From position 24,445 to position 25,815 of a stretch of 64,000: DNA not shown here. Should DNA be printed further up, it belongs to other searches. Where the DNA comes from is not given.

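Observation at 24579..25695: Stand-alone radical SAM enzyme of unknown function next to the par locus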

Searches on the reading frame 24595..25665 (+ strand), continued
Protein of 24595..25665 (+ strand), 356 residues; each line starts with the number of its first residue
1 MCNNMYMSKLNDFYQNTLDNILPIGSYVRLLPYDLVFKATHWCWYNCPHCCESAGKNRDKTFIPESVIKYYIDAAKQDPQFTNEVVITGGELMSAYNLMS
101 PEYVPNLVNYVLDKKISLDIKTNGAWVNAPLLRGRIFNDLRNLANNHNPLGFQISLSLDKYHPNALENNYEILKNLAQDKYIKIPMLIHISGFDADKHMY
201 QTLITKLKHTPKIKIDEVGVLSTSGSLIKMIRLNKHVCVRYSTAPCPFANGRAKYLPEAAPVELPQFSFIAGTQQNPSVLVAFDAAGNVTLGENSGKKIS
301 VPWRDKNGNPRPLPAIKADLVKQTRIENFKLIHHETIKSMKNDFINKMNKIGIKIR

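Call 54: find_encoding_contigs(protein=P0137, flank=6000, max_places=2)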
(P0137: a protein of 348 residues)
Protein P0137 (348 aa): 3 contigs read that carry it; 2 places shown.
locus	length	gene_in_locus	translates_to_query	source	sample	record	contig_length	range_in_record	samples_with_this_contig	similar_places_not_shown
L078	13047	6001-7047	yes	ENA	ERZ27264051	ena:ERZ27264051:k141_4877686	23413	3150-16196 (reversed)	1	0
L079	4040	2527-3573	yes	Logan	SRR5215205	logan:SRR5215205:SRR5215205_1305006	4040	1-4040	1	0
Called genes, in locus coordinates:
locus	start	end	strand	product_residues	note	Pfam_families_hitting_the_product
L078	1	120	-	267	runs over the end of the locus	-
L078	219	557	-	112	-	-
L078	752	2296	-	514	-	PF01406:tRNA-synt_1e (faint), PF01921:tRNA-synt_1f, PF09334:tRNA-synt_1g (faint)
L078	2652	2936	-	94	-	-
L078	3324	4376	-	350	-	PF00534:Glycos_transf_1, PF13692:Glyco_trans_1_4 (faint)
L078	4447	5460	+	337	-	PF04055:Radical_SAM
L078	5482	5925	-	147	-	-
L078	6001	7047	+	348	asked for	-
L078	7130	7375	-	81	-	-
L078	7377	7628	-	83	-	PF01016:Ribosomal_L27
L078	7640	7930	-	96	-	PF00829:Ribosomal_L21p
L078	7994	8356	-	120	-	PF01192:RNA_pol_Rpb6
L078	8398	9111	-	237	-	PF08242:Methyltransf_12 (faint), PF05175:MTS, PF13847:Methyltransf_31 (weak), PF08241:Methyltransf_11 (faint), PF13649:Methyltransf_25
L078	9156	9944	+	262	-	-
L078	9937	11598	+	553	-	PF01790:LGT, PF02578:Cu-oxidase_4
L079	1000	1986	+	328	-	PF04055:Radical_SAM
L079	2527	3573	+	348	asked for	-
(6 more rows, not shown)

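Call 64: find_related_loci(query=A2, collection=viral_contigs, flank=5000)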
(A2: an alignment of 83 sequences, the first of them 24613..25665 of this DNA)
Query A2 (350 aa) in viral_contigs; peptide patterns used: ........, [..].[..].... (x = any residue, [..] = any of these).
10 stretches matched a pattern, but none encodes a relative of the query by tblastn (E <= 1e-3).

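Call 72: search_solved_structures(query=A3, max_evalue=0.01)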
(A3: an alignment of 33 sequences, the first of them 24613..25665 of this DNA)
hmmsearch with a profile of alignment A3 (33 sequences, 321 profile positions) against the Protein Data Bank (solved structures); distinct sequences matched with E-value up to 0.01: 17.
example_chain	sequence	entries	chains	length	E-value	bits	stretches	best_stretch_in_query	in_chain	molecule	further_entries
8ai1_A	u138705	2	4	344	2.8e-18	69.7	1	26-238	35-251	Putative peptide biosynthesis protein YydG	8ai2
8ai3_A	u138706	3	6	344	2.9e-18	69.7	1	27-209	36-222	Putative peptide biosynthesis protein YydG | Radical SAM core domain-containing protein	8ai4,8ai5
8ai6_A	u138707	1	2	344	3.6e-18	69.4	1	27-209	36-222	Putative peptide biosynthesis protein YydG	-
7tol_A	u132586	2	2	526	2.2e-09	40.5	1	17-111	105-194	glycerol dibiphytanyl glycerol tetraether - macrocyclic archaeol synthase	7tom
5wgg_A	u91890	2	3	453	3.1e-08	36.7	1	20-129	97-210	Radical SAM domain protein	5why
5v1q_A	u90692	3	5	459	4.6e-08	36.1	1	17-118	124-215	Radical SAM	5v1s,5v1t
2a5h_A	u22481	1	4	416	1.2e-06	31.5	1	18-91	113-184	L-lysine 2,3-aminomutase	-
6efn_A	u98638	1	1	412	1.4e-06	31.3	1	13-83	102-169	Sporulation killing factor maturation protein SkfB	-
5vsl_A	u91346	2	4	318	5.3e-05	26.1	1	13-113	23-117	Radical S-adenosyl methionine domain-containing protein 2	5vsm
6q2p_A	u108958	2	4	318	5.3e-05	26.1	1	13-113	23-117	Radical S-adenosyl methionine domain-containing protein 2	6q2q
7n7h_A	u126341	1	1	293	0.00016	24.5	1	18-85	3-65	VIPERIN-LIKE ENZYME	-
2fb2_A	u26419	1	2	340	0.00016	24.5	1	22-231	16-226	Molybdenum cofactor biosynthesis protein A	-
1tv7_A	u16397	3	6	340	0.00021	24.1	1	22-231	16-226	Molybdenum cofactor biosynthesis protein A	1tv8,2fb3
4k37_A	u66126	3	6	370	0.00055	22.8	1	30-114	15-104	Anaerobic sulfatase-maturating enzyme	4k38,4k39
4k36_A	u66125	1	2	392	0.00061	22.6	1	30-114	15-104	Anaerobic sulfatase-maturating enzyme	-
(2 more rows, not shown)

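Call 73: search_protein_families(library=pfam, alignment_id=A3, max_evalue=0.01)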
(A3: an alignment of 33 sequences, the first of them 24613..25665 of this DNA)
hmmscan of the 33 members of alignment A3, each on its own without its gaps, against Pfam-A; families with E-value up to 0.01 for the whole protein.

A. member 1, window:24613-25665:+ (350 aa): 1 family
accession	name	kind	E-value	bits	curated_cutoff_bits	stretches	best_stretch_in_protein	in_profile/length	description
PF04055.27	Radical_SAM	-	7.8e-07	29.8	29.5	1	34-156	4-113/166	Radical SAM superfamily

B. families by the number of members that match (of 33 scanned): 3 families
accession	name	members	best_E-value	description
PF04055.27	Radical_SAM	30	7.5e-09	Radical SAM superfamily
PF13353.11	Fer4_12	5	1.1e-05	4Fe-4S single cluster domain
PF20219.3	DUF6579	1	0.0015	Family of unknown function (DUF6579)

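Call 74: search_solved_structures(query=A3, max_evalue=1e-15, show_alignments=1)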
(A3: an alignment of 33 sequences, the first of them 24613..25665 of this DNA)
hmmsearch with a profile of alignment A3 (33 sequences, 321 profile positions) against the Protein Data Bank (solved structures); distinct sequences matched with E-value up to 1e-15: 3.
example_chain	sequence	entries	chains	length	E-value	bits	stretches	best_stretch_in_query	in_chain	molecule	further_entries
8ai1_A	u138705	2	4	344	2.8e-18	69.7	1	26-238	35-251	Putative peptide biosynthesis protein YydG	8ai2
8ai3_A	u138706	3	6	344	2.9e-18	69.7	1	27-209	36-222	Putative peptide biosynthesis protein YydG | Radical SAM core domain-containing protein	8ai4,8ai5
8ai6_A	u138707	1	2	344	3.6e-18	69.4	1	27-209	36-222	Putative peptide biosynthesis protein YydG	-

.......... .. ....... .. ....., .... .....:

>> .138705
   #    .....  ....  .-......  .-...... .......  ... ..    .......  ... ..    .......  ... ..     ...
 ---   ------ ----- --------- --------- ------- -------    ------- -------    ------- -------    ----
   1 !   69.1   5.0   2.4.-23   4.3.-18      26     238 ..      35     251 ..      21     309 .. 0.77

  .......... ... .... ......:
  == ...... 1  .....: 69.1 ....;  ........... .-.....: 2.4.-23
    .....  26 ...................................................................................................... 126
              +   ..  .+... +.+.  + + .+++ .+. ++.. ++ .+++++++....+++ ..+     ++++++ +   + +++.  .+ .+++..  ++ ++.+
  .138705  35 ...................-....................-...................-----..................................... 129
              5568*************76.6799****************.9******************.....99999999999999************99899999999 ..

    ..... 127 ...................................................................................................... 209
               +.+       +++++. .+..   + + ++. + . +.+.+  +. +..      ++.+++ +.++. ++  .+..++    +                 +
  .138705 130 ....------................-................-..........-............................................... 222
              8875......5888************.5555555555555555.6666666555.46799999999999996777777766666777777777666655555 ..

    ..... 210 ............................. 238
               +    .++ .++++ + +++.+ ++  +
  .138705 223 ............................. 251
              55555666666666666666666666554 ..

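Call 87: fold_search(model_id=the predicted structure, library=viral)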
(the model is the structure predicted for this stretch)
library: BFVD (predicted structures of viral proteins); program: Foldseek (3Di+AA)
matches with E <= 10: 1014; with E <= 0.001: 11
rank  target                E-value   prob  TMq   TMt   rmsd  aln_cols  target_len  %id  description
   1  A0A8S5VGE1            3.2e-07  1.00  0.42  0.41   8.7       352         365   15  Fe-S oxidoreductase [Myoviridae sp. ctkfK18]
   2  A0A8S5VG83            3.4e-07  1.00  0.40  0.38   9.3       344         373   14  Putative Fe-S oxidoreductase [Myoviridae sp. ctkfK18]
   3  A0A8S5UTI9            7.0e-06  1.00  0.42  0.41   9.5       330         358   15  Oxidoreductase [Myoviridae sp. ctYA416]
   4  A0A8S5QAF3            2.2e-05  1.00  0.32  0.39   8.5       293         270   13  Radical SAM core domain-containing protein [Siphoviridae sp. ctu9a31]
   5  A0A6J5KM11            2.8e-05  1.00  0.39  0.40   7.2       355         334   11  4Fe4S-binding SPASM domain [uncultured Caudovirales phage]
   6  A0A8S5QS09            6.2e-05  1.00  0.39  0.26   5.3       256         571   13  7-cyano-7-deazaguanine synthase [Myoviridae sp. ctgXL3]
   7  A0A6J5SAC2            6.2e-05  1.00  0.47  0.51   9.4       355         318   15  4Fe4S-binding SPASM domain containing protein [uncultured Caudovirales phage]
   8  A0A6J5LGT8            1.2e-04  1.00  0.34  0.36   7.6       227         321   16  Radical_SAM domain containing protein [uncultured Caudovirales phage]
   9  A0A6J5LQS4            1.3e-04  1.00  0.36  0.29   9.3       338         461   12  Radical_SAM domain containing protein [uncultured Caudovirales phage]
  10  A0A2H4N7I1            2.8e-04  1.00  0.40  0.41  15.6       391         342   11  (no name in the UniProt tables at hand)
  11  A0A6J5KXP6            4.9e-04  1.00  0.32  0.35   5.2       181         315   16  Radical_SAM domain containing protein [uncultured Caudovirales phage]
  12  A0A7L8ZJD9            1.1e-03  1.00  0.35  0.32   4.7       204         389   19  Putative radical SAM protein [Campylobacter phage F379]
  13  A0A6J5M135            2.4e-03  1.00  0.33  0.31   5.0       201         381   14  Radical_SAM domain containing protein [uncultured Caudovirales phage]
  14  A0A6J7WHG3            2.5e-03  0.98  0.32  0.29   7.7       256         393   15  Radical_SAM domain containing protein [uncultured Caudovirales phage]
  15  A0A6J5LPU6            2.7e-03  0.99  0.32  0.49   5.1       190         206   16  Radical SAM core domain-containing protein [uncultured Caudovirales phage]
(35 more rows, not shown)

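Call 93: find_encoding_contigs(protein=P0235, flank=5000, max_places=3)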
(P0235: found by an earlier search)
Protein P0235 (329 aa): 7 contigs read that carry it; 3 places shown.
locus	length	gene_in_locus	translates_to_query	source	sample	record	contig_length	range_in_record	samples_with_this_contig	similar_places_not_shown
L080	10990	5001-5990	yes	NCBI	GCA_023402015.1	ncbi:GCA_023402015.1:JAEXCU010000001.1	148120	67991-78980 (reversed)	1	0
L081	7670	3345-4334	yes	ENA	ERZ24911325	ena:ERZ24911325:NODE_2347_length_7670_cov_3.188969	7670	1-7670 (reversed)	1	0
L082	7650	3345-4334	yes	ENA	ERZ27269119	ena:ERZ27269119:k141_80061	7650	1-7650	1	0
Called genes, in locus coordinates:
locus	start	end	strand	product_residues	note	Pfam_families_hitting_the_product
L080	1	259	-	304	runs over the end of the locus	PF02606:LpxK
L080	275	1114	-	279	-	PF04028:DUF374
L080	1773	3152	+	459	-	PF00282:Pyridoxal_deC, PF00266:Aminotran_5 (weak)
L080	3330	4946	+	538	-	PF00005:ABC_tran, PF13476:AAA_23 (faint), PF01926:MMR_HSR1 (faint), PF02463:SMC_N (weak), PF12848:ABC_tran_Xtn (weak), PF00005:ABC_tran, PF13555:AAA_29 (weak), PF13304:AAA_21 (weak), +1 more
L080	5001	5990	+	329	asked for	PF04055:Radical_SAM (weak)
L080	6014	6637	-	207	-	-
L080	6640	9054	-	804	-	PF27097:VirB4_TrbE_N, PF03135:CagE_TrbE_VirB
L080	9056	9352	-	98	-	PF05101:VirB3 (weak)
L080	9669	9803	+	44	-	PF00444:Ribosomal_L36 (weak)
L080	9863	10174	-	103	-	-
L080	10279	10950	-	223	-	PF01458:SUFBD_core (weak)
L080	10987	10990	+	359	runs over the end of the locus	PF01926:MMR_HSR1, PF02421:FeoB_N (weak), PF06071:YchF-GTPase_C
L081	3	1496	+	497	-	?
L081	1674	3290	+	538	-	PF00005:ABC_tran, PF13476:AAA_23 (faint), PF01926:MMR_HSR1 (faint), PF02463:SMC_N (weak), PF12848:ABC_tran_Xtn (weak), PF00005:ABC_tran, PF13555:AAA_29 (weak), PF13304:AAA_21 (weak), +1 more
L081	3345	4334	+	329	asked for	PF04055:Radical_SAM (weak)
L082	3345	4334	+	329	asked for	PF04055:Radical_SAM (weak)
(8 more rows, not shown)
